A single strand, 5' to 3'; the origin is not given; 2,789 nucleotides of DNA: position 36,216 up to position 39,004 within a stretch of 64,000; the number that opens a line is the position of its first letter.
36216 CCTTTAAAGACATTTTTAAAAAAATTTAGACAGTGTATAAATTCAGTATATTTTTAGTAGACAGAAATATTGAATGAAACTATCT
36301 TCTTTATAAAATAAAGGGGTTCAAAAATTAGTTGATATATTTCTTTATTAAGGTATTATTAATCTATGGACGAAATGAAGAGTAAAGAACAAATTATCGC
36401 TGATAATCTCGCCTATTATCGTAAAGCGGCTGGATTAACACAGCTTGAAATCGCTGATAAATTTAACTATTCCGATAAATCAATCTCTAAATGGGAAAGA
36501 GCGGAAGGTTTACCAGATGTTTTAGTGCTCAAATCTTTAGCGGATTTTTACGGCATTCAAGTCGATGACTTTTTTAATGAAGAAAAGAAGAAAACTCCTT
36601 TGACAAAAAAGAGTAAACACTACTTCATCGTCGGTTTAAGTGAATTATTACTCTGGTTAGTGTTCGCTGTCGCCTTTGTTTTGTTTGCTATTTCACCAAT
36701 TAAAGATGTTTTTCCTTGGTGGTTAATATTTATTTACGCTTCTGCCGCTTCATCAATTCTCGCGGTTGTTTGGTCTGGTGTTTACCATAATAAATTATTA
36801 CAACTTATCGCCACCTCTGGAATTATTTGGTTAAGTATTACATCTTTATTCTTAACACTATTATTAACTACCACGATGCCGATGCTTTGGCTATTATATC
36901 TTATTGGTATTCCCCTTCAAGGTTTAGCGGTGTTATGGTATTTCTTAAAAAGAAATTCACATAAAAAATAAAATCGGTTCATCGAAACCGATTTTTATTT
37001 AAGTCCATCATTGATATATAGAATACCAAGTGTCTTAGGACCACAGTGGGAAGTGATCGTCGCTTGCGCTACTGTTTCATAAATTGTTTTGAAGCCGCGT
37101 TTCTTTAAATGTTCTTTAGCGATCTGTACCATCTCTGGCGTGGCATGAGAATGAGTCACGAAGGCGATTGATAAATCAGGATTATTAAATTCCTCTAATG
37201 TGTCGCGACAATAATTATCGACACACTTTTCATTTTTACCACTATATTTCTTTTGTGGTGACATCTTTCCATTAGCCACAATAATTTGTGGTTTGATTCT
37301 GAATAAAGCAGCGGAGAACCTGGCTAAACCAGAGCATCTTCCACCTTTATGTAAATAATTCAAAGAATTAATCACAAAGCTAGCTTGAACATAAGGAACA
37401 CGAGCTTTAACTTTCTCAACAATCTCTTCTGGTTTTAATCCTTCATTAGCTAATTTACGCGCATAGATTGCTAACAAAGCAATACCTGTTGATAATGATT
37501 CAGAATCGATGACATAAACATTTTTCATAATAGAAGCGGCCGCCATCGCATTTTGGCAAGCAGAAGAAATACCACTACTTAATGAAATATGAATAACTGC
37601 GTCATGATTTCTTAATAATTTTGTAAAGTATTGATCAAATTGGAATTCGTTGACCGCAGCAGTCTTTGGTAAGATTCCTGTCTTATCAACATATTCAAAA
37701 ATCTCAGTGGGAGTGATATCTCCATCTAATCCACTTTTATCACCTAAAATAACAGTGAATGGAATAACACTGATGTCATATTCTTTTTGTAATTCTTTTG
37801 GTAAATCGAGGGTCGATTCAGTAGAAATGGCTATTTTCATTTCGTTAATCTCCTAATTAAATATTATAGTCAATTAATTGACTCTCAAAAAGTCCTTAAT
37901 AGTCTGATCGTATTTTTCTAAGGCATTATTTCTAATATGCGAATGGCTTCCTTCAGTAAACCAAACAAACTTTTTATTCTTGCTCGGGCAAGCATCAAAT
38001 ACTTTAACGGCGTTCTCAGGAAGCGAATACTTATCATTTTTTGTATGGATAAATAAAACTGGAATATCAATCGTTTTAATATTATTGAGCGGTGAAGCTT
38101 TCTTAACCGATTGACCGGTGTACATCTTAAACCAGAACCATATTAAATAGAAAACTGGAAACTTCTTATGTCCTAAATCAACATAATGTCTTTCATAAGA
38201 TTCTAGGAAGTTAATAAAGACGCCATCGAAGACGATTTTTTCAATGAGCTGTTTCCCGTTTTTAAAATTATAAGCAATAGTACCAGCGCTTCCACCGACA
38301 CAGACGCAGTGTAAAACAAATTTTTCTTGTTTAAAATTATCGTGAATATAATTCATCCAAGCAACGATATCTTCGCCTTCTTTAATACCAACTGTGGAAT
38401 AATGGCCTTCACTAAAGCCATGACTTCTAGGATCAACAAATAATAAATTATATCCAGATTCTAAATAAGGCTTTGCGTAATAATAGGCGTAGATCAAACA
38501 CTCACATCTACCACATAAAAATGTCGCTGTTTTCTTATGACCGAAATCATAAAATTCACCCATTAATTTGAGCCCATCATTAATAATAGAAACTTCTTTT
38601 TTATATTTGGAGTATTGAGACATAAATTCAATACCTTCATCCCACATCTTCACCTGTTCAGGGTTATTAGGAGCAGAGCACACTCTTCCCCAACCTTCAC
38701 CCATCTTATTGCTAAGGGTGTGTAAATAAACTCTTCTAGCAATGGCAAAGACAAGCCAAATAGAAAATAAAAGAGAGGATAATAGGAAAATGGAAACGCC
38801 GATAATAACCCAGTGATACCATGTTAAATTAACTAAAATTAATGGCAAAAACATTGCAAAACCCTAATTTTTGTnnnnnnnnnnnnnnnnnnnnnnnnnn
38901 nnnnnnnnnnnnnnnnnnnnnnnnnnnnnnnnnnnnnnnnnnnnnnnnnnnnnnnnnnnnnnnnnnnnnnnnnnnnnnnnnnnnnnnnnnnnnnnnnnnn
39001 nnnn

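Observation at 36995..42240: Six-gene fatty-acyl activation and transfer operon: plsC - acyl ligase - ACP - DegV - hydrolase - DegV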

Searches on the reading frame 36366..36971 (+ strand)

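Call 3: search_protein_families(library=pfam, proteins=[window:36366-36971:+], max_evalue=0.01)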
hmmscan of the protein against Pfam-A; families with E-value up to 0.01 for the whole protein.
window:36366-36971:+ (201 aa): 3 families
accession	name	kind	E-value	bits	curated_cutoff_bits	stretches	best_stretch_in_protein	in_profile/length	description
PF01381.28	HTH_3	-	1.2e-11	44.8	23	1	15-69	1-55/55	Helix-turn-helix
PF13560.12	HTH_31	-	3.3e-07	31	27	1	14-67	5-59/64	Helix-turn-helix domain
PF12844.13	HTH_19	-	0.00088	19.6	30.2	1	15-71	4-60/64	Helix-turn-helix domain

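Call 4: search_protein_families(library=ncbifam, proteins=[window:36366-36971:+], max_evalue=0.01)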
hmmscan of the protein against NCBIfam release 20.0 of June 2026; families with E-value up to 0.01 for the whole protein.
window:36366-36971:+ (201 aa): 6 families
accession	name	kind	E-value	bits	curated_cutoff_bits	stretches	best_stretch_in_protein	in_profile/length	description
NF041951.1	phage_RstR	subfamily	1.3e-10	41.5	80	1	11-81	3-73/108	RstR family transcriptional repressor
NF007257.0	PRK09706.1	subfamily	1.6e-05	24.7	101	1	7-62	2-57/135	transcriptional repressor DicA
NF007408.0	PRK09943.1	equivalog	3e-05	23.7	211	1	5-76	2-73/185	HTH-type transcriptional regulator PuuR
TIGR03830.1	CxxCG_CxxCG_HTH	subfamily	0.00012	21.9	61.8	1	5-52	60-107/127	type II TA system antitoxin MqsA family protein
NF052239.1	antitox_spr1629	equivalog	0.00055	19.1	335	1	13-75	5-67/377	spr1629 family repressor/antitoxin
TIGR03070.1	couple_hipB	subfamily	0.00086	19.2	71.65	1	11-45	3-37/58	type II toxin-antitoxin system Y4mF family antitoxin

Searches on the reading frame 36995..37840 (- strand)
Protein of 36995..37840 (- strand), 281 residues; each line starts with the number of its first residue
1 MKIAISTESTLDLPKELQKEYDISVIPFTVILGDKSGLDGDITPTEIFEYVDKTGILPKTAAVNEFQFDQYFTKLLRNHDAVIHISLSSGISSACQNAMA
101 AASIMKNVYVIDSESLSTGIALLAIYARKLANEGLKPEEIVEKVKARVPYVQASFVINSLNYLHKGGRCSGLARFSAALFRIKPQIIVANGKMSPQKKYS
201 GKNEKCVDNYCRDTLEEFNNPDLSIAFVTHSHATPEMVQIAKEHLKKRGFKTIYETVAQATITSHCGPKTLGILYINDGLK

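Call 3: search_protein_families(library=pfam, proteins=[window:36995-37840:-], max_evalue=0.01)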
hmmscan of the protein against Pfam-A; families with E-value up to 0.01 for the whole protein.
window:36995-37840:- (281 aa): 2 families
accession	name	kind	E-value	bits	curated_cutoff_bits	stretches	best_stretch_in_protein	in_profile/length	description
PF02645.21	DegV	-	6.6e-57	193.4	27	1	2-277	1-279/280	Uncharacterised protein, DegV family COG1307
PF13684.11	FakA-like_C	-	0.0004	20.3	23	1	78-133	45-98/216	Fatty acid kinase subunit A-like, C-terminal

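Call 4: search_protein_families(library=ncbifam, proteins=[window:36995-37840:-], max_evalue=0.01)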
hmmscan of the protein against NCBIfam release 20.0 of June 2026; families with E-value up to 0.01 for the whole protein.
window:36995-37840:- (281 aa): 2 families
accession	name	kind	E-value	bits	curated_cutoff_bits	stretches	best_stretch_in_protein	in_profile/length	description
TIGR00762.1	DegV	domain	5.4e-63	212.8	99.7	1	3-276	1-276/276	DegV family EDD domain-containing protein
NF038249.1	fatty_FakB1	equivalog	1.5e-30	106.4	350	1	1-277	1-281/286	fatty acid kinase binding subunit FakB1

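Call 38: search_solved_structures(query=window:36995-37840:-, max_evalue=0.00001, show_alignments=1)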
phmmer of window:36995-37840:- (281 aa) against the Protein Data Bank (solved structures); distinct sequences matched with E-value up to 0.00001: 22.
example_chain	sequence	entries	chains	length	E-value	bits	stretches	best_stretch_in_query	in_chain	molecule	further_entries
3fys_A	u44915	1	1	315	9.2e-27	97.2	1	1-275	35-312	Protein degV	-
1vpv_A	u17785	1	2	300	4.6e-25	91.7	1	1-273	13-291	UPF0230 protein TM1468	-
1mgp_A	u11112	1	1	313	5.4e-25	91.4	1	1-273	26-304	Hypothetical protein TM841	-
2dt8_A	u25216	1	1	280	6.5e-23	84.6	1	1-272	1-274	DegV family protein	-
3pl5_A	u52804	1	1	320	4.5e-22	81.9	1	3-276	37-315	Putative uncharacterized protein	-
1pzx_A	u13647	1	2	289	1.8e-20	76.6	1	1-278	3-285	Hypothetical protein APC36103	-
4x9x_A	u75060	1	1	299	2.8e-20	76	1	4-275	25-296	DegV domain-containing protein MW1315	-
6mh9_A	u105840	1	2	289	3e-18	69.4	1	1-276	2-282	Fatty Acid Kinase (Fak) B1 protein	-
6nyu_A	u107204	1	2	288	3.8e-18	69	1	1-276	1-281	DegV domain-containing protein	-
6alw_A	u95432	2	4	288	5.7e-18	68.4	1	1-276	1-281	EDD domain protein, DegV family | Fatty acid Kinase (Fak) B1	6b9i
5woo_A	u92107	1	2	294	6.1e-18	68.3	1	1-276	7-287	EDD domain protein, DegV family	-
5uto_A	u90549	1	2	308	7.2e-18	68.1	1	1-276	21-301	EDD domain protein, DegV family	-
7sg3_A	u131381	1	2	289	1.5e-17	67.1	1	1-276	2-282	Fatty Acid Kinase B1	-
6nm1_A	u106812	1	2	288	2.8e-17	66.2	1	1-276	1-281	Fatty acid Kinase (Fak) B1 protein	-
7scl_A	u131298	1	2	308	5e-17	65.3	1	1-276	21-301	Fatty Acid Kinase B1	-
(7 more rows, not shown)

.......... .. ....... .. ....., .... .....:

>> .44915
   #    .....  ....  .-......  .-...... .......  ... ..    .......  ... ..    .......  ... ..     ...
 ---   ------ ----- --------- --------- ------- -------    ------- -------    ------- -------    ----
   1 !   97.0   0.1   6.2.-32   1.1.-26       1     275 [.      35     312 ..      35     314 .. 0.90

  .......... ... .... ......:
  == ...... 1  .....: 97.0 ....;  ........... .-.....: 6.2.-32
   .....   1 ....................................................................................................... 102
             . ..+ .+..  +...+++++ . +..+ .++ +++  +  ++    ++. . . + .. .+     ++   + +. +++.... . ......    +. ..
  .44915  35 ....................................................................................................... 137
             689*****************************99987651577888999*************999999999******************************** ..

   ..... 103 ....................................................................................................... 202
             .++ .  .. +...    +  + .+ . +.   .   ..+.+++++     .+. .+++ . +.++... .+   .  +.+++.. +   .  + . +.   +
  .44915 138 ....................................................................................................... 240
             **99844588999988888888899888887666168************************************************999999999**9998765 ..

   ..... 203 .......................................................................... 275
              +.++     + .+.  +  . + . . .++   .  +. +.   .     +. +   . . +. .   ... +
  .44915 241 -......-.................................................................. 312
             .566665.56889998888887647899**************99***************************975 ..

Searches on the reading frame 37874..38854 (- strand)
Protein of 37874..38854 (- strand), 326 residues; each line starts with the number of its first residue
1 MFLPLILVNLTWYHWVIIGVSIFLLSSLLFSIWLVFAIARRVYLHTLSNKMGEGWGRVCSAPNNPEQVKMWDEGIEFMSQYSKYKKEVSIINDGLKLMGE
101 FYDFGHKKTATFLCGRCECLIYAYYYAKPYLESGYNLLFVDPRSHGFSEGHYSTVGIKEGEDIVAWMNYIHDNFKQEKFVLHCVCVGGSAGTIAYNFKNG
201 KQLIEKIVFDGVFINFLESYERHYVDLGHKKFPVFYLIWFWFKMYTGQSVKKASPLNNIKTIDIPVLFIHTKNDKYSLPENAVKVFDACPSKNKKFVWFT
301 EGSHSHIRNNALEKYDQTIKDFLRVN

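Call 3: search_protein_families(library=pfam, proteins=[window:37874-38854:-], max_evalue=0.01)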
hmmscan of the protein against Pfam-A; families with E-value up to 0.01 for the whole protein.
window:37874-38854:- (326 aa): 4 families
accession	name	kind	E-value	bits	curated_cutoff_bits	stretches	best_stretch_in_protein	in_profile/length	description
PF12146.15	Hydrolase_4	-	2.9e-08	33.7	27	1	257-306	185-234/239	Serine aminopeptidase, S33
PF02129.25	Peptidase_S15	-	3.3e-07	30.7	23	0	120-167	46-87/262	X-Pro dipeptidyl-peptidase (S15 family)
PF00326.27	Peptidase_S9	-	1.3e-06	28.5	22.6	1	249-323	131-206/213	Prolyl oligopeptidase family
PF00561.26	Abhydrolase_1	-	8.1e-06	26.1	25.8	1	124-212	16-102/245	alpha/beta hydrolase fold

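Call 4: search_protein_families(library=ncbifam, proteins=[window:37874-38854:-], max_evalue=0.01)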
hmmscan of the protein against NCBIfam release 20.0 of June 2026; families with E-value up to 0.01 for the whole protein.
window:37874-38854:- (326 aa): 5 families
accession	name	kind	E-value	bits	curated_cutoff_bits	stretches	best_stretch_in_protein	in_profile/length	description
NF047920.1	lactonase_UilS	equivalog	2.4e-07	30.7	400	1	248-308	205-265/285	UilS family quorum-quenching N-acyl-homoserine lactonase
TIGR02427.1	protocat_pcaD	equivalog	3.9e-06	26.4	255.85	0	129-195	34-97/251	3-oxoadipate enol-lactonase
TIGR01607.1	PST-A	paralog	1.4e-05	24.3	218.25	1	259-305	264-312/332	Plasmodium subtelomeric family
NF003783.0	PRK05371.1-4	equivalog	0.0014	17.1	988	1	256-310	449-503/758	Xaa-Pro dipeptidyl-peptidase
TIGR01250.1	pro_imino_pep_2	subfamily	0.008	15.8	167.65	0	255-324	223-288/288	proline iminopeptidase-family hydrolase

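Call 12: search_solved_structures(query=window:37874-38854:-, max_evalue=0.01)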
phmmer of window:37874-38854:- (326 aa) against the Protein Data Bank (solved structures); distinct sequences matched with E-value up to 0.01: 2.
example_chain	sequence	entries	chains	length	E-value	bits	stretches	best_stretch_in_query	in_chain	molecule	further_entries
5g59_A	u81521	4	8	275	2.8e-10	43.3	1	84-192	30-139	ESTERASE | Uncharacterized protein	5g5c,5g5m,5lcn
7d78_D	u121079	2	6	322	0.0087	18.7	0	92-192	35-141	DltD domain-containing protein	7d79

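Call 47: find_homologous_proteins(query=window:37874-38854:-, max_evalue=1e-10)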
Query window:37874-38854:- (326 aa): 116 proteins with E <= 1e-10 among 768 candidates.
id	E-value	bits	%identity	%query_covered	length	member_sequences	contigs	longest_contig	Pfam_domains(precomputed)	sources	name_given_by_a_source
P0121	4.6e-220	748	97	100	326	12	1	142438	PF02129.25,PF00326.28,PF00561.27,PF12146.16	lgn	-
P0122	9.4e-163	560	72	99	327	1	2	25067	PF02129.25,PF00561.27,PF12146.16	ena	-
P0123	1.6e-162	559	72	99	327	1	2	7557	PF12146.16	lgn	-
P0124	2.0e-162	558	73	98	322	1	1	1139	PF00561.27,PF12146.16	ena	-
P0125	4.6e-160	551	71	99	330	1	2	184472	PF00561.27,PF12146.16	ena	-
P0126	1.2e-159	549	73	98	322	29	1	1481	PF00561.27,PF12146.16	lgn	-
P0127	2.5e-159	548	72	98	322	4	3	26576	PF00561.27,PF12146.16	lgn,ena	-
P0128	3.8e-159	548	71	99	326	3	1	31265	PF12146.16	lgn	-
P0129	1.1e-158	546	69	98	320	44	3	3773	PF00561.27,PF12146.16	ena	-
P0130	6.4e-158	544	69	100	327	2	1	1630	PF00561.27,PF12146.16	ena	-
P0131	3.9e-157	541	69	100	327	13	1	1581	PF00561.27,PF12146.16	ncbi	-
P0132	4.7e-157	541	69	99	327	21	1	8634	PF12146.16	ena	-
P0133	7.5e-157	540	68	98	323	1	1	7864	PF00561.27,PF12146.16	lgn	-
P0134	1.1e-156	540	69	98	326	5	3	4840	PF00326.28,PF00561.27,PF12146.16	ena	-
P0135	1.3e-156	539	70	100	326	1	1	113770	PF00561.27,PF12146.16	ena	-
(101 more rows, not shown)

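Call 55: predict_structure(alignment_id=A2)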
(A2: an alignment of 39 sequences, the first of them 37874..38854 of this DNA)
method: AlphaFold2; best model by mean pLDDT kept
length: 326 residues; sequences in the alignment: 39
mean_pLDDT: 93.4   pTM: 0.89
mean pLDDT of the five models: 93.4, 92.5, 90.4, 90.0, 89.2
residues with pLDDT >= 90: 280; 70-90: 34; 50-70: 11; < 50: 1
segments of 3 or more residues with pLDDT < 50: none
pLDDT, mean of each block of 10 residues (from residue 1): 62 91 95 96 91 81 91 96 98 97 98 85 95 98 93 95 98 98 96 95 97 95 94 95 97 97 97 94 98 97 89 97 85
secondary structure, 60 per line:
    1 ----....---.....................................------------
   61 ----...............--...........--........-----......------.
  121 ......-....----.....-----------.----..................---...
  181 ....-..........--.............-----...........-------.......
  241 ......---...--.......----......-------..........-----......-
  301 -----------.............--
elements in order: H5-8 H12-47 H65-79 E85-92 E95-102 E108-113 H120-126 H128-131 E136-140 H157-174 E178-184 H186-195 H198-203 E204-210 H216-226 H234-246 H255-261 E266-271 H279-288 E294-299 H312-324

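Call 57: fold_search(model_id=the predicted structure, library=pdb)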
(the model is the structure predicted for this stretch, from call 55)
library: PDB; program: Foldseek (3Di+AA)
matches with E <= 10: 1955; with E <= 0.001: 1605
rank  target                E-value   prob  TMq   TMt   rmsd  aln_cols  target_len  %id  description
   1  5g59                  1.7e-16  1.00  0.66  0.77   6.4       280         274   22  Structure of the Pyrococcus Furiosus Esterase Pf2001 with space group P3121 (released 2017-06-21)
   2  5g5m_B                4.2e-16  1.00  0.61  0.77   4.9       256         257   24  Structure of the Pyrococcus Furiosus Esterase Pf2001 with space group P21 (released 2017-06-21)
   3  5lcn_B                9.6e-16  1.00  0.62  0.77   4.2       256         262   23  STRUCTURE OF THE PYROCOCCUS FURIOSUS ESTERASE PF2001 WITH SPACE GROUP P212121 (released 2017-08-02)
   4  5lcn_A                3.8e-15  1.00  0.62  0.75   4.4       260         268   22  STRUCTURE OF THE PYROCOCCUS FURIOSUS ESTERASE PF2001 WITH SPACE GROUP P212121 (released 2017-08-02)
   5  5g5c                  9.9e-15  1.00  0.61  0.75   4.9       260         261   21  Structure of the Pyrococcus furiosus Esterase Pf2001 with space group C2221 (released 2017-06-21)
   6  5lcn_C                1.3e-14  1.00  0.61  0.74   4.6       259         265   24  STRUCTURE OF THE PYROCOCCUS FURIOSUS ESTERASE PF2001 WITH SPACE GROUP P212121 (released 2017-08-02)
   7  5g5m_A                1.8e-14  1.00  0.62  0.79   4.3       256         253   23  Structure of the Pyrococcus Furiosus Esterase Pf2001 with space group P21 (released 2017-06-21)
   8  5lcn_D                4.6e-14  1.00  0.59  0.71   4.4       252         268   23  STRUCTURE OF THE PYROCOCCUS FURIOSUS ESTERASE PF2001 WITH SPACE GROUP P212121 (released 2017-08-02)
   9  6imp_B                1.6e-12  1.00  0.56  0.64   8.4       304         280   18  Crystal structure of alpha-beta hydrolase (ABH) from Vibrio vulnificus (released 2019-08-21)
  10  4i3f                  2.0e-12  1.00  0.54  0.61   7.0       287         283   15  Crystal structure of serine hydrolase CCSP0084 from the polyaromatic hydrocarbon (PAH)-degrading bacterium Cycloclasticu (released 2013-06-26)
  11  7ld8                  7.4e-12  1.00  0.49  0.59   9.1       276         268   17  Crystal Structure of Putative non-heme bromoperoxidase BpoC from Mycobacterium tuberculosis H37Rv (released 2021-01-20)
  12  7l4u_A                7.9e-12  1.00  0.53  0.60   8.8       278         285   12  Crystal structure of human monoacylglycerol lipase in complex with compound 1h (released 2021-08-11)
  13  4hxg_F                8.4e-12  1.00  0.54  0.31   5.3       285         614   18  Pyrococcus horikoshii acylaminoacyl peptidase (orthorhombic crystal form) (released 2013-05-08)
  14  8wt1_D                8.9e-12  1.00  0.53  0.28   4.9       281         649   20  Crystal structure of S9 carboxypeptidase from Geobacillus sterothermophilus (released 2024-03-13)
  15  7q4h_A                1.1e-11  1.00  0.58  0.71   4.4       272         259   17  A thermostable lipase from Thermoanaerobacter thermohydrosulfuricus in complex with PMSF (released 2023-05-10)
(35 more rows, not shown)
